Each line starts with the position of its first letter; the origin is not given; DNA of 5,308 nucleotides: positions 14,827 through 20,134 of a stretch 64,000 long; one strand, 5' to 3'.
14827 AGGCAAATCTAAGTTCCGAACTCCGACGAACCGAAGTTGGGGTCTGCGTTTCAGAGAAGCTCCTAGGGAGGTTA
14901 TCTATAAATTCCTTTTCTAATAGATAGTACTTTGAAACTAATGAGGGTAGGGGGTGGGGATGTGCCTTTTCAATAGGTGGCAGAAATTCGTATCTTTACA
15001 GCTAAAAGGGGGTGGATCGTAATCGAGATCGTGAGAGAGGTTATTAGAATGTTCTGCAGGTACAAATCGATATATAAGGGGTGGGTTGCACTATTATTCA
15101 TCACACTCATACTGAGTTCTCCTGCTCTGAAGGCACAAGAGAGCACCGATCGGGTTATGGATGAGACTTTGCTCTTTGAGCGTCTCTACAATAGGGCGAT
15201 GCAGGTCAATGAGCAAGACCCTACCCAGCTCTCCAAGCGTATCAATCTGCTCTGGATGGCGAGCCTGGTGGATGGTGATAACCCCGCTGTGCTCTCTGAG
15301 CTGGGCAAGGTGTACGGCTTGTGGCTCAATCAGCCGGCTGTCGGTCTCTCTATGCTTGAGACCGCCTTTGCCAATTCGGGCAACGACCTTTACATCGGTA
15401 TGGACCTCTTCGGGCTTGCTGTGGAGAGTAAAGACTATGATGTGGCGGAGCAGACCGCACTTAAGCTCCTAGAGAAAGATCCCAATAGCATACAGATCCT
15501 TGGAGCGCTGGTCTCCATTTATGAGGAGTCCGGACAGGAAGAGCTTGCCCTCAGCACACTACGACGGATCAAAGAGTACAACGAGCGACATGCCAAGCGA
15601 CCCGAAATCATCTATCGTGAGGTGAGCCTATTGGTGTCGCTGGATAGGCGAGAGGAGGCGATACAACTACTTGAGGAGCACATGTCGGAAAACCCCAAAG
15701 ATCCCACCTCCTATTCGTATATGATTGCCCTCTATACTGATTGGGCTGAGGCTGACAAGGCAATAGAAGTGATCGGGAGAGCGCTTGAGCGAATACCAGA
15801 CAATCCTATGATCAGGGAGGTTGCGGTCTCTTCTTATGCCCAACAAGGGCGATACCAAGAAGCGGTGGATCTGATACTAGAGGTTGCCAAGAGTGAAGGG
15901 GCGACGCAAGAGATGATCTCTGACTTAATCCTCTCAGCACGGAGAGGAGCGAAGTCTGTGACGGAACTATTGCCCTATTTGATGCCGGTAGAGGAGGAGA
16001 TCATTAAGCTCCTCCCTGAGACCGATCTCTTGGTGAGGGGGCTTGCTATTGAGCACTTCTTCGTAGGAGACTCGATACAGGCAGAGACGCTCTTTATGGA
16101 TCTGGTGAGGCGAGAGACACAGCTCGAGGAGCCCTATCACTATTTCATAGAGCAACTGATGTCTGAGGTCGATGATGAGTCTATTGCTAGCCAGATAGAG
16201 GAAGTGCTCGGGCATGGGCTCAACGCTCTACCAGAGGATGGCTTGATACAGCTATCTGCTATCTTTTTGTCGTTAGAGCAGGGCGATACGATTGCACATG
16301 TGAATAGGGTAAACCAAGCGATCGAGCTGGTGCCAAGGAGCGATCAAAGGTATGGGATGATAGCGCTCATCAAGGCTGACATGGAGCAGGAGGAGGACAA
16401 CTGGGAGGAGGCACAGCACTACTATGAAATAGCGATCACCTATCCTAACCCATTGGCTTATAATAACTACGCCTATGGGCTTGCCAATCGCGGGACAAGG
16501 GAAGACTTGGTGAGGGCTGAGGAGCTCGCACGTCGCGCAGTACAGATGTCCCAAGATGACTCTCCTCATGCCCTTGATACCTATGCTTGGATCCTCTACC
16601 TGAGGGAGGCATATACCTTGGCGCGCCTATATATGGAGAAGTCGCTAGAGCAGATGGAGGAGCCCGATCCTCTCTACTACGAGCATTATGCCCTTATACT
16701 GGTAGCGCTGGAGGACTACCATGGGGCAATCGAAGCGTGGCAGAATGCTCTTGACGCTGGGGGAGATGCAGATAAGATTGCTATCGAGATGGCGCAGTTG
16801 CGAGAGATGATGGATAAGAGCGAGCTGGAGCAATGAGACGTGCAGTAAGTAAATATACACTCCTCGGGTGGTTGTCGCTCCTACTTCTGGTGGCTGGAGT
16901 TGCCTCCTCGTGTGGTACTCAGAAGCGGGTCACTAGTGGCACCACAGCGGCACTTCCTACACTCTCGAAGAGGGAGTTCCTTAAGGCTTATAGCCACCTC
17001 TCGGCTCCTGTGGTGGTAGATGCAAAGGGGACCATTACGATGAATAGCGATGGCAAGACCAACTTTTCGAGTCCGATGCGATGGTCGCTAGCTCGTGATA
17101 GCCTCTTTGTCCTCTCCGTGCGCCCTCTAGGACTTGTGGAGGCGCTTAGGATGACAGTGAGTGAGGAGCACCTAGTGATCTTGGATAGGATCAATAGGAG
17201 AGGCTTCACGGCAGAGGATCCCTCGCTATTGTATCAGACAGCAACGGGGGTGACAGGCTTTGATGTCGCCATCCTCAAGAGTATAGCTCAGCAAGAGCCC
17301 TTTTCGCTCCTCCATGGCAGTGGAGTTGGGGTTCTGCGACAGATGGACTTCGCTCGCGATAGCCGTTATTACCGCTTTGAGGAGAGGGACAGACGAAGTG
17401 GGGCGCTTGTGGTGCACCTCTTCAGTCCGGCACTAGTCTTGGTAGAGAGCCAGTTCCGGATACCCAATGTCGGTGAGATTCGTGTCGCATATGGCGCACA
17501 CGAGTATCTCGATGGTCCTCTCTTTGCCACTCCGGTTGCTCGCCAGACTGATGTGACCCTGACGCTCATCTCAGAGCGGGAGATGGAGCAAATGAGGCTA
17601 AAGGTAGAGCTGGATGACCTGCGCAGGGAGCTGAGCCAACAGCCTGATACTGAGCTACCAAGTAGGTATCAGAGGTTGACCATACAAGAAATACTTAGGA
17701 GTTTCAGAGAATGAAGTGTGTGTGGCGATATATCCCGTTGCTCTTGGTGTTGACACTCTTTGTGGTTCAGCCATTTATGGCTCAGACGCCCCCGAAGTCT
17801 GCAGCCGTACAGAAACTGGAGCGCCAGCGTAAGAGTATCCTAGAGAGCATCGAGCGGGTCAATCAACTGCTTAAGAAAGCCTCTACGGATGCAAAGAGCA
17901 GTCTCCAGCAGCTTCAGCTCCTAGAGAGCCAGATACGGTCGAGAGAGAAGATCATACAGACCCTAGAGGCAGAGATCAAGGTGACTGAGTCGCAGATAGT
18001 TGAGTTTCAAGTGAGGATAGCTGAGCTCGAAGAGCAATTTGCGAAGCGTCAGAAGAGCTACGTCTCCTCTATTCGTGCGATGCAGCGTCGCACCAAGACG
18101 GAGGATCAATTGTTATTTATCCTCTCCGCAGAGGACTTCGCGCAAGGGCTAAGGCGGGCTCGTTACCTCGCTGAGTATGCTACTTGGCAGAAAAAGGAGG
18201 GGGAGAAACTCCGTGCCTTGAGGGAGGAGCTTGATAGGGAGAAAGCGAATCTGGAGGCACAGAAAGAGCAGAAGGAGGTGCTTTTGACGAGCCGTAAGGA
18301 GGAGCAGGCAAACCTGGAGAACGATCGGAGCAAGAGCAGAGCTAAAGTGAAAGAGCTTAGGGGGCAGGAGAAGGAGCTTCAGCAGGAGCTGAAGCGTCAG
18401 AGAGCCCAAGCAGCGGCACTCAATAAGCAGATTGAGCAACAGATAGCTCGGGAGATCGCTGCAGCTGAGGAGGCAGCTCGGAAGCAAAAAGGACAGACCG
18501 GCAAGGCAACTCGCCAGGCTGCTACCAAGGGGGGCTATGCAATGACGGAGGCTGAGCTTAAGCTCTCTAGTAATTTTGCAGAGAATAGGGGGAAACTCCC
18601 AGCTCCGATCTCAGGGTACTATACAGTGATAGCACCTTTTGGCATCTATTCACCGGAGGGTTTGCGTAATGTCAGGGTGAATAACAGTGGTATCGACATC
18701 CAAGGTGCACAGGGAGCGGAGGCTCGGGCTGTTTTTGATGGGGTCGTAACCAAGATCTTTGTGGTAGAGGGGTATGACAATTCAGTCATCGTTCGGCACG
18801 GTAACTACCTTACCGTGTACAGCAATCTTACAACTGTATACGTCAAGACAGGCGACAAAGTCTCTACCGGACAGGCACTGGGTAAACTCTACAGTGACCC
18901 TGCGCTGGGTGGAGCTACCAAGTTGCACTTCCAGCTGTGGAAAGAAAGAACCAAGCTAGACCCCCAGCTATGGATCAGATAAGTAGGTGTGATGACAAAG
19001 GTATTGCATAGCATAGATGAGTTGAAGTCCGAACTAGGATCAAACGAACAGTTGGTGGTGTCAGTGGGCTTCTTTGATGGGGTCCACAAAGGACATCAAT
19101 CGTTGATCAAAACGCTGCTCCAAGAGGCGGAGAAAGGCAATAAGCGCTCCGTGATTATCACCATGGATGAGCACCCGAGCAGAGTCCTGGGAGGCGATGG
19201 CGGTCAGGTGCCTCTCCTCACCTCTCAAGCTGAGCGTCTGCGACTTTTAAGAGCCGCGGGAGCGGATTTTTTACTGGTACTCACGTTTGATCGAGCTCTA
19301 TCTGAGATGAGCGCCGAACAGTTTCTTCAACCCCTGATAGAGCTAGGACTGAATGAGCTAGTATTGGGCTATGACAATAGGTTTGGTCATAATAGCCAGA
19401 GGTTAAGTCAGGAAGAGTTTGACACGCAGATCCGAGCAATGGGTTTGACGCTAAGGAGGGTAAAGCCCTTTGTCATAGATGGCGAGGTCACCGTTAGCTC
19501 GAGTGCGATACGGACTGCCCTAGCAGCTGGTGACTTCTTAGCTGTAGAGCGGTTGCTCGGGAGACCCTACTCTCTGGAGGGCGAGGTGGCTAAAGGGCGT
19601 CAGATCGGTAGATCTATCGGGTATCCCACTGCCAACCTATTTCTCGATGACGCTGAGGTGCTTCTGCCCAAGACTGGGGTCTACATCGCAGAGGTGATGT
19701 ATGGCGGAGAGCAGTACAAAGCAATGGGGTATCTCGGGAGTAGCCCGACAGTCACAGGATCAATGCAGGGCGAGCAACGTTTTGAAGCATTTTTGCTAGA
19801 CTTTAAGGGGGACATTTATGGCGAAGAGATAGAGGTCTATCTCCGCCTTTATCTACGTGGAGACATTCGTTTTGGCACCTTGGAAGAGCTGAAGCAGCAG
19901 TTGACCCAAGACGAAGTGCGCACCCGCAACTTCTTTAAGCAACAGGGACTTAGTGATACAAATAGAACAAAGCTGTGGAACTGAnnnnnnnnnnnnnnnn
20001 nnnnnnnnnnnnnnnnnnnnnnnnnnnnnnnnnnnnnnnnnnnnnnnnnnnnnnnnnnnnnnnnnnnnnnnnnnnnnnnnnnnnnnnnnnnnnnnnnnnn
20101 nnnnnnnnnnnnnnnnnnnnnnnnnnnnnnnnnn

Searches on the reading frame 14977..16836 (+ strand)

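Call 36: search_protein_families(library=pfam, proteins=[window:14977-16836:+])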
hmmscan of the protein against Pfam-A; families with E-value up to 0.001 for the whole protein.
window:14977-16836:+ (619 aa): 12 families
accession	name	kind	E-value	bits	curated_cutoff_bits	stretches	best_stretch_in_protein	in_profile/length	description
PF13428.12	TPR_14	-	9.2e-13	48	23.5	0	569-608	5-44/44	Tetratricopeptide repeat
PF14559.12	TPR_19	-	5.9e-12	46.2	25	0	148-203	1-56/68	Tetratricopeptide repeat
PF12895.13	ANAPC3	-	1.7e-09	38.2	27.2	0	226-302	6-81/82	Anaphase-promoting complex, cyclosome, subunit 3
PF13432.12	TPR_16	-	2.3e-09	37.9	32.7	0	260-303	14-57/65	Tetratricopeptide repeat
PF23914.1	TPR_CcmH_CycH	-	3.2e-07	30.8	42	0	220-299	61-143/158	Cytochrome c-type biogenesis protein H TPR domain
PF07719.23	TPR_2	-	4.8e-06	26.7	27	0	566-593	2-29/34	Tetratricopeptide repeat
PF25064.1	ARM_TT21_5th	-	0.00014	22.5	27.8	0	147-253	10-116/117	TT21 fifth ARM repeats domain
PF02259.29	FAT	-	0.00022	21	24.2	1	180-251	156-221/343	FAT domain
PF13429.12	TPR_15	-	0.00029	20.8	26.2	1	146-300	52-203/280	Tetratricopeptide repeat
PF01535.26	PPR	-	0.00035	21.1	25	0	284-302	7-25/31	PPR repeat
PF13424.12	TPR_12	-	0.00051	20.6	30.1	0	509-561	17-76/77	Tetratricopeptide repeat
PF00515.34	TPR_1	-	0.00063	19.9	27.8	0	286-298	10-22/34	Tetratricopeptide repeat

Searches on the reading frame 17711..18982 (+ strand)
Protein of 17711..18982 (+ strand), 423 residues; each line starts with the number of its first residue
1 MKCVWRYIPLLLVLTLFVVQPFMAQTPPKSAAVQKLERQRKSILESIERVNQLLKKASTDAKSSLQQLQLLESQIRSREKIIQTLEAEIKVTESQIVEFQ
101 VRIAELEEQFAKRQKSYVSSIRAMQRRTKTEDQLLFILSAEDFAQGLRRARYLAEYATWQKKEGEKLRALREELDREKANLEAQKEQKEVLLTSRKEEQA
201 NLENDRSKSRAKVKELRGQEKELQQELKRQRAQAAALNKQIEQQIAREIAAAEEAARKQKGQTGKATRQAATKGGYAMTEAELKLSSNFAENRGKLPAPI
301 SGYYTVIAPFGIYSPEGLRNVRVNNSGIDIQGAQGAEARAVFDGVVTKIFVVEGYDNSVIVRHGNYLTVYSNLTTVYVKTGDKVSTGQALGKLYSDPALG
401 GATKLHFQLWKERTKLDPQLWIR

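Call 50: search_protein_families(library=pfam, proteins=[window:17711-18982:+], max_evalue=0.00001)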
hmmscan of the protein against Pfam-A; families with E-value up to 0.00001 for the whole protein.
window:17711-18982:+ (423 aa): 1 family
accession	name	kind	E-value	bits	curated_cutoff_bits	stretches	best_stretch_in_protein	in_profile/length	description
PF01551.29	Peptidase_M23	-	7.7e-20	71.3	28.7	1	325-418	3-96/96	Peptidase family M23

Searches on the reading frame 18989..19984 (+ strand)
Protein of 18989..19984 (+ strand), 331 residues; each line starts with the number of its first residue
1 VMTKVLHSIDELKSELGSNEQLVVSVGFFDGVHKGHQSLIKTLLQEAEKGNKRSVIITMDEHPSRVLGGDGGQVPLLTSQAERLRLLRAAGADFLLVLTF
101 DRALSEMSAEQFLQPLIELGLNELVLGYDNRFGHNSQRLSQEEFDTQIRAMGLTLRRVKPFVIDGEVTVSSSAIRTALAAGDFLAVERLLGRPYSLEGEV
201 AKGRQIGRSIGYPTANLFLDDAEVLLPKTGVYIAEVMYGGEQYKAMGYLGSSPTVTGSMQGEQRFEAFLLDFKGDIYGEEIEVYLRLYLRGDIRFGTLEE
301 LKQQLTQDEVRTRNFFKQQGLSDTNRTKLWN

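Call 50: search_protein_families(library=pfam, proteins=[window:18989-19984:+], max_evalue=0.00001)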
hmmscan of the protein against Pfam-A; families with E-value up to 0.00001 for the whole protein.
window:18989-19984:+ (331 aa): 2 families
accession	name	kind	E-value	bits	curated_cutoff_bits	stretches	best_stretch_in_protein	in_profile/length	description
PF01687.23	Flavokinase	-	3.4e-35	121.4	19.6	1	190-316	1-124/124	Riboflavin kinase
PF06574.18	FAD_syn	-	6.1e-35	120.8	27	1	19-172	5-157/158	FAD synthetase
